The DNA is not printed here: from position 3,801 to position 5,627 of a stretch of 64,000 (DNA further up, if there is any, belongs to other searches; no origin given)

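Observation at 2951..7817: WYL-regulator-led operon with a pair of PLD-fold proteins and a large helical protein: candidate uncharacterised anti-phage system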

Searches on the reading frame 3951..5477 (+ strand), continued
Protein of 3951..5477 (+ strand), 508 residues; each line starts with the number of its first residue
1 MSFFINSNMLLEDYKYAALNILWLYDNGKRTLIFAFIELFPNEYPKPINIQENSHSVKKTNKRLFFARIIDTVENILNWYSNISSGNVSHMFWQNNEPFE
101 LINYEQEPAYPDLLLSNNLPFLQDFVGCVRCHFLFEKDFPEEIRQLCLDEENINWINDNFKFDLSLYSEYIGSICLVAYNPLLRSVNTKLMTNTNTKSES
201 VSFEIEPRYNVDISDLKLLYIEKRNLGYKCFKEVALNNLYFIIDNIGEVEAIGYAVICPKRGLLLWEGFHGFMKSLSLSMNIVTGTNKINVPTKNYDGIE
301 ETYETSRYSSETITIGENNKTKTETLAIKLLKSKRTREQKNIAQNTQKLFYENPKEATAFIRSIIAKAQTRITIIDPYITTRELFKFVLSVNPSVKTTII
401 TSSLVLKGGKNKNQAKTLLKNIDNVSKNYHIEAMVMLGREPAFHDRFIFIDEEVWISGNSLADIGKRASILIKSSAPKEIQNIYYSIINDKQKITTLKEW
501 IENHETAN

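Call 84: search_protein_families(library=padloc, proteins=[L016:4226-5215:+, L016:5208-7889:+, L018:6987-7667:-, L018:4939-6822:-, L018:12513-14177:+, L019:6179-7969:+, L019:5081-6166:+, L019:3765-5081:+, L019:1873-3768:+, L019:549-1856:+], max_evalue=0.00001)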
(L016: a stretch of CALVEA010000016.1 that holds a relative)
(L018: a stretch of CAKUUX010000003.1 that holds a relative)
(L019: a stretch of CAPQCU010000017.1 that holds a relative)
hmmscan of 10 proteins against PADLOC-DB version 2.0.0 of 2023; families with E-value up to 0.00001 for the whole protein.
L016:4226-5215:+ (329 aa): 6 families
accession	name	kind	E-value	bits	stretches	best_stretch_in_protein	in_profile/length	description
PDLC04166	Dsr1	-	6.1e-28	95.1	1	16-240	14-217/1227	-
PDLC03856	LmuA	-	1.1e-14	52.4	1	17-308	7-273/433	-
PDLC02183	Dsr1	-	4.6e-11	39.2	1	20-234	16-221/1275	-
PDLC04167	Dsr1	-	6.7e-10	35.3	1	20-240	16-221/1248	-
PDLC00407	ThsA1|ThsA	-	6.4e-08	29.6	1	16-242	11-207/478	STALD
PDLC04968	PDC-S25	-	9.9e-06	22.8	0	26-241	24-239/517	-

L016:5208-7889:+ (893 aa): 0 families

L018:6987-7667:- (226 aa): 1 family
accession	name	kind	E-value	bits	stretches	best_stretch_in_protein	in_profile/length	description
PDLC04038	PD-T4-5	-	4.5e-13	47.1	1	7-184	6-205/309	-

L018:4939-6822:- (627 aa): 0 families

L018:12513-14177:+ (554 aa): 0 families

L019:6179-7969:+ (596 aa): 2 families
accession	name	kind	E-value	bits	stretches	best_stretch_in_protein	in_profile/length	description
PDLC04135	mad3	-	8.1e-31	105.9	1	481-577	259-363/374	mads_3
PDLC04140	mad8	-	9e-06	23.4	0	363-548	15-238/314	mads_8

L019:5081-6166:+ (361 aa): 0 families

L019:3765-5081:+ (438 aa): 0 families

L019:1873-3768:+ (631 aa): 0 families

L019:549-1856:+ (435 aa): 0 families

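Call 85: search_protein_families(library=padloc, proteins=[L020:6861-7958:+, L020:6037-6861:+, L020:4828-5811:+, L020:3647-4831:+, L020:11793-12299:+, L020:12346-13629:+, L022:6436-7845:+, L022:7861-9357:+, L022:9354-10295:+, L022:2446-3546:+], max_evalue=0.00001)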
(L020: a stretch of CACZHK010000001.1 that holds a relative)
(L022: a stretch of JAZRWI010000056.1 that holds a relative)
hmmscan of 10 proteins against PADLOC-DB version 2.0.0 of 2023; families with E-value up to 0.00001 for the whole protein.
L020:6861-7958:+ (365 aa): 0 families

L020:6037-6861:+ (274 aa): 0 families

L020:4828-5811:+ (327 aa): 0 families

L020:3647-4831:+ (394 aa): 0 families

L020:11793-12299:+ (168 aa): 0 families

L020:12346-13629:+ (427 aa): 0 families

L022:6436-7845:+ (469 aa): 0 families

L022:7861-9357:+ (498 aa): 0 families

L022:9354-10295:+ (313 aa): 0 families

L022:2446-3546:+ (366 aa): 0 families

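Call 86: search_protein_families(library=pfam, proteins=[L020:6861-7958:+, L020:6037-6861:+, L020:4828-5811:+, L020:3647-4831:+, L020:11793-12299:+, L020:12346-13629:+, L022:6436-7845:+, L022:7861-9357:+, L022:9354-10295:+, L022:2446-3546:+], max_evalue=0.001)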
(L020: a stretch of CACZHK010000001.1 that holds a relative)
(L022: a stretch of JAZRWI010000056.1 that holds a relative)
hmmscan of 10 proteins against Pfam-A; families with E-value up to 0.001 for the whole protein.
L020:6861-7958:+ (365 aa): 1 family
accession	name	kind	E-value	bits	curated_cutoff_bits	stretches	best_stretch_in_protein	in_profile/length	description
PF05050.19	Methyltransf_21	-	1e-15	58.7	22.7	1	197-348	1-171/173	Methyltransferase FkbM domain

L020:6037-6861:+ (274 aa): 2 families
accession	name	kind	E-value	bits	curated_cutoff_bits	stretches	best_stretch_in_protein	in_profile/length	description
PF05711.17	TylF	-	3.6e-21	76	23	1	90-254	75-247/264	Macrocin-O-methyltransferase (TylF)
PF13578.12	Methyltransf_24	-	5.1e-07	31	26.3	1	112-235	2-105/105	Methyltransferase domain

L020:4828-5811:+ (327 aa): 1 family
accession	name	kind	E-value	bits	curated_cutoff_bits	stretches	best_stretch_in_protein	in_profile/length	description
PF05050.19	Methyltransf_21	-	3.7e-11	43.9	22.7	1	165-306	19-171/173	Methyltransferase FkbM domain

L020:3647-4831:+ (394 aa): 1 family
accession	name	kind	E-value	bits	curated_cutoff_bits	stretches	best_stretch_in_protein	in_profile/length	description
PF04464.20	Glyphos_transf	-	2.5e-64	218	22.1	1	21-390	3-366/367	CDP-Glycerol:Poly(glycerophosphate) glycerophosphotransferase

L020:11793-12299:+ (168 aa): 0 families

L020:12346-13629:+ (427 aa): 9 families
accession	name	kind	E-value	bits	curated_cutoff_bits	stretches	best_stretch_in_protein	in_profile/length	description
PF03275.19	GLF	-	4.1e-17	63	26.3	1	151-387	3-203/203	UDP-galactopyranose mutase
PF13450.12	NAD_binding_8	-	7.2e-15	55.5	21.9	1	8-74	1-68/68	NAD(P)-binding Rossmann-like domain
PF01593.30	Amino_oxidase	-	1e-09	38.7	19.8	1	13-77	1-64/443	Flavin containing amine oxidoreductase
PF01266.30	DAO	-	1.1e-08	35.5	27.9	1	6-40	2-36/353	FAD dependent oxidoreductase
PF12831.13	FAD_oxidored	-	7.2e-07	29.3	27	1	6-47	2-43/416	FAD dependent oxidoreductase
PF00070.33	Pyr_redox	-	1.5e-06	29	22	1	5-38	1-34/82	Pyridine nucleotide-disulphide oxidoreductase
PF01134.28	GIDA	-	5.7e-06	26.1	22.1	1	6-43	2-41/391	Glucose inhibited division protein A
PF07992.20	Pyr_redox_2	-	3.3e-05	23.9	26.1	1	5-38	2-35/291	Pyridine nucleotide-disulphide oxidoreductase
PF00890.30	FAD_binding_2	-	3.4e-05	23.7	20.4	1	6-40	2-36/414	FAD binding domain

L022:6436-7845:+ (469 aa): 0 families

L022:7861-9357:+ (498 aa): 2 families
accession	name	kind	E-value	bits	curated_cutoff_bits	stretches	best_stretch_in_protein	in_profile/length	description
PF01943.22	Polysacc_synt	-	7.2e-24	85.1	28.2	1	12-292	1-272/274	Polysaccharide biosynthesis protein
PF13440.11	Polysacc_synt_3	-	7.3e-22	78.4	23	1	37-343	2-293/293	Polysaccharide biosynthesis protein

L022:9354-10295:+ (313 aa): 3 families
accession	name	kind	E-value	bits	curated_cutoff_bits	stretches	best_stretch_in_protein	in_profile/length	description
PF00535.33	Glycos_transf_2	-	5.5e-29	101.7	23.3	1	14-143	5-131/168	Glycosyl transferase family 2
PF13641.12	Glyco_tranf_2_3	-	2.4e-10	41.2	27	1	15-119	9-114/230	Glycosyltransferase like family 2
PF10111.15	Glyco_tranf_2_2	-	0.00018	21.5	27.3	1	18-138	11-134/276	Glycosyltransferase like family 2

L022:2446-3546:+ (366 aa): 4 families
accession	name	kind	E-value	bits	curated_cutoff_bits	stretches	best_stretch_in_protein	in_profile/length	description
PF01041.23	DegT_DnrJ_EryC1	-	3.3e-106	356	19.8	1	15-361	4-359/360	DegT/DnrJ/EryC1/StrS aminotransferase family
PF01053.26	Cys_Met_Meta_PP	-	1.3e-06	27.7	27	1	38-176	55-189/381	Cys/Met metabolism PLP-dependent enzyme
PF00266.25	Aminotran_5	-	1e-05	25.1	21.5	1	36-168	44-183/371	Aminotransferase class-V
PF00155.27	Aminotran_1_2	-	3.2e-05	23.7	19.7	1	40-305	47-327/361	Aminotransferase class I and II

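Call 88: find_related_loci(query=A1, collection=metagenome_contigs, flank=8000)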
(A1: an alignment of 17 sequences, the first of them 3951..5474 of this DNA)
Query A1 (508 aa) in metagenome_contigs; peptide patterns used: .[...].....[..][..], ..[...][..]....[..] (x = any residue, [..] = any of these).
177 stretches matched a pattern; 13 encode a relative of the query (tblastn E <= 1e-3); 13 distinct loci.
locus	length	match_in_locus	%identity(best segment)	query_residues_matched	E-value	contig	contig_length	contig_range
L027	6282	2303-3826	99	1-508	0e+0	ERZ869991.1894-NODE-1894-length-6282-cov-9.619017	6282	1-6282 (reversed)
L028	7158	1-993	71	177-507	6e-157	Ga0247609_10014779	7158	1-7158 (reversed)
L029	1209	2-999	95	172-508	0e+0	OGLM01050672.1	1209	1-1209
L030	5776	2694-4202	42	5-502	1e-118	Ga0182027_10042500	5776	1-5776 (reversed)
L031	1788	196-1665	42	8-502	1e-124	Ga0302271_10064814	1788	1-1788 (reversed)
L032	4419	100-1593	42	9-505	4e-117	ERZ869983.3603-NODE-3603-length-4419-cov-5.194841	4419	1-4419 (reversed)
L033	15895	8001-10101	42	7-490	5e-113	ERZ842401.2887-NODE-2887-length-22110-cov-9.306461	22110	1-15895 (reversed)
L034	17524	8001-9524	25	8-503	1e-55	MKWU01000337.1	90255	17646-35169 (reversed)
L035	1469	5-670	42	289-507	4e-45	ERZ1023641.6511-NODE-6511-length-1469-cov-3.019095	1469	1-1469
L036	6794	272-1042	35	249-505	1e-31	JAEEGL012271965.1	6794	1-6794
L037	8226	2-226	57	433-507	3e-23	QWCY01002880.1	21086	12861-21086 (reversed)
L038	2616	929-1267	29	343-467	8e-8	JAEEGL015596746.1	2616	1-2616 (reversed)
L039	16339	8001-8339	29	343-467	5e-6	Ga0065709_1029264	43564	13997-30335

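Call 91: search_protein_families(library=pfam, proteins=[L033:6066-7358:-, L033:4195-5697:-, L033:5687-6073:-, L034:6156-7772:+, L034:4101-5066:+, L034:12437-13315:-, L034:13385-15313:-, L036:1703-3376:+, L036:3414-4760:+, L030:212-2644:+], max_evalue=0.001)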
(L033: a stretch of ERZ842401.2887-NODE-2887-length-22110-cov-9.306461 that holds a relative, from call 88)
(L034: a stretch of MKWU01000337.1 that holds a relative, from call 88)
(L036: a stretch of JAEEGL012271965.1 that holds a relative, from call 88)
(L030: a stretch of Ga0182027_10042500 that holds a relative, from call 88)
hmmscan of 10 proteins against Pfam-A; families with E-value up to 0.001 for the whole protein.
L033:6066-7358:- (430 aa): 2 families
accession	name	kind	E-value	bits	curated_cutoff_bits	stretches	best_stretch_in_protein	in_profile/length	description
PF01555.25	N6_N4_Mtase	-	2.1e-34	119.9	26.7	1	196-406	2-219/221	DNA methylase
PF02195.25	ParB_N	-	1.2e-06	28.9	26.3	1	14-95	8-93/95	ParB N-terminal domain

L033:4195-5697:- (500 aa): 2 families
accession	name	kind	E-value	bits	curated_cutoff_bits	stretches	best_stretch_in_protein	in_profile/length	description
PF17289.8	Terminase_6C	-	1.3e-09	38.6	22.6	1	313-455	2-152/155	Terminase RNaseH-like domain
PF03237.21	Terminase_6N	-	4.3e-06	27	22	1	62-296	2-214/215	Terminase large subunit, T4likevirus-type, N-terminal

L033:5687-6073:- (128 aa): 1 family
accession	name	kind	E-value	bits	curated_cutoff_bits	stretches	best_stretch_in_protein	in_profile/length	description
PF18932.5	DUF5681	-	1.7e-21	77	27.5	1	20-97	1-75/77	Family of unknown function (DUF5681)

L034:6156-7772:+ (538 aa): 1 family
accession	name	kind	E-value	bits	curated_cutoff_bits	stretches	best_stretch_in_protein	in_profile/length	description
PF00118.29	Cpn60_TCP1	-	4.6e-76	256.9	34.3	1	23-524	1-490/490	TCP-1/cpn60 chaperonin family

L034:4101-5066:+ (321 aa): 1 family
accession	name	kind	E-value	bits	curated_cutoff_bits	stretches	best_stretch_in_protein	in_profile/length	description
PF00795.27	CN_hydrolase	-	4.7e-62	210.1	23.2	1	44-297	1-256/256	Carbon-nitrogen hydrolase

L034:12437-13315:- (292 aa): 2 families
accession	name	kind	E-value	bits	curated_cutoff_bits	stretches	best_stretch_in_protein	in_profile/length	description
PF08501.16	Shikimate_dh_N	-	4.1e-25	88.3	27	1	11-93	1-83/83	Shikimate dehydrogenase substrate binding domain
PF18317.6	SDH_C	-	1.5e-12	47.4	25.8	1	261-286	1-26/31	Shikimate 5'-dehydrogenase C-terminal domain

L034:13385-15313:- (642 aa): 2 families
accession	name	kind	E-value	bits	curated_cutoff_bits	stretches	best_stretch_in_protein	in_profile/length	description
PF01026.27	TatD_DNase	-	5.1e-83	278.8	27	1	373-624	1-252/253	TatD related DNase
PF01979.26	Amidohydro_1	-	3.4e-05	23.7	25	1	373-576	7-232/345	Amidohydrolase family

L036:1703-3376:+ (557 aa): 0 families

L036:3414-4760:+ (448 aa): 1 family
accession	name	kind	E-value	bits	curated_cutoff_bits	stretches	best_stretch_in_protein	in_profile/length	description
PF14897.12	EpsG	-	2.2e-06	27.5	30.1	1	114-406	44-305/326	EpsG family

L030:212-2644:+ (810 aa): 0 families

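Call 92: search_protein_families(library=pfam, proteins=[L018:6987-7667:-, L018:4939-6822:-, L018:12513-14177:+, L019:6179-7969:+, L019:5081-6166:+, L019:3765-5081:+, L019:1873-3768:+, L021:6941-7585:-, L016:5208-7889:+, L008:2967-6911:+], max_evalue=0.001)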
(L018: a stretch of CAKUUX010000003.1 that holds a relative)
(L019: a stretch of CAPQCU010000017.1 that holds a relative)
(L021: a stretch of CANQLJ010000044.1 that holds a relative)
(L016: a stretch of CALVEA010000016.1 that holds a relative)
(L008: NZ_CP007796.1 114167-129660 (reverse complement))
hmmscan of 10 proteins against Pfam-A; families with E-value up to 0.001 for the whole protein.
L018:6987-7667:- (226 aa): 1 family
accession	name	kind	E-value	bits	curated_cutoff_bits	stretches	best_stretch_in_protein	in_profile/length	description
PF07751.16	Abi_2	-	6.7e-07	30.2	25.6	1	14-185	5-184/184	Abi-like protein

L018:4939-6822:- (627 aa): 2 families
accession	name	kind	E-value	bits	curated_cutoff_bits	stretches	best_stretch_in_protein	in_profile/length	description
PF14559.12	TPR_19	-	6.3e-09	36.5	25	0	412-459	9-58/68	Tetratricopeptide repeat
PF10137.14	CAP12-PCTIR_TIR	-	3.5e-06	27.5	24.7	1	7-101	1-92/119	CAP12/Pycsar effector protein, TIR domain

L018:12513-14177:+ (554 aa): 0 families

L019:6179-7969:+ (596 aa): 4 families
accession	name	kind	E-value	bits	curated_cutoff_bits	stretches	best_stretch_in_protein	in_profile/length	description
PF00664.28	ABC_membrane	-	6.5e-36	124.9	28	1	43-303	12-274/274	ABC transporter transmembrane region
PF00005.33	ABC_tran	-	8.9e-34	117.5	25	1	365-514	1-137/137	ABC transporter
PF02463.25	SMC_N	-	5.7e-09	36.2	40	1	442-556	110-211/220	RecF/RecN/SMC N terminal domain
PF03193.22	RsgA_GTPase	-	0.00034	20.9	30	0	324-405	60-136/174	RsgA GTPase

L019:5081-6166:+ (361 aa): 1 family
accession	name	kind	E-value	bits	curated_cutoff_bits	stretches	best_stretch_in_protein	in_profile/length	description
PF01501.26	Glyco_transf_8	-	6e-33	114.9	24.3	1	14-273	2-251/253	Glycosyl transferase family 8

L019:3765-5081:+ (438 aa): 3 families
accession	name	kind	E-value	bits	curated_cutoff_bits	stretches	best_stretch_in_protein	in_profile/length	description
PF03737.21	RraA-like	-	1.2e-25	90.9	24.5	1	237-395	3-152/152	Aldolase/RraA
PF02348.25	CTP_transf_3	-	1.6e-21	77.5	22.6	1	6-134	3-129/217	Cytidylyltransferase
PF12804.13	NTP_transf_3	-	0.00026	21.6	27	0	11-135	7-126/160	MobA-like NTP transferase domain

L019:1873-3768:+ (631 aa): 3 families
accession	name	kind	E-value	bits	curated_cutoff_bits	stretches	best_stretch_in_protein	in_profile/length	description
PF00535.33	Glycos_transf_2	-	2.8e-36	125.4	23.3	1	5-131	1-128/168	Glycosyl transferase family 2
PF10111.15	Glyco_tranf_2_2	-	2.3e-12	47.4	27.3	1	5-124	1-124/276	Glycosyltransferase like family 2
PF13641.12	Glyco_tranf_2_3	-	3e-08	34.4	27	1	4-114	3-119/230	Glycosyltransferase like family 2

L021:6941-7585:- (214 aa): 0 families

L016:5208-7889:+ (893 aa): 0 families

L008:2967-6911:+ (1314 aa): 2 families
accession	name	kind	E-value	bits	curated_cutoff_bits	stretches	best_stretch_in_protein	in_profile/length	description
PF13476.12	AAA_23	-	8.4e-08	33.5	27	1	131-165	14-48/201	AAA domain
PF02463.25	SMC_N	-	3.2e-05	23.9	40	0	131-161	19-49/220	RecF/RecN/SMC N terminal domain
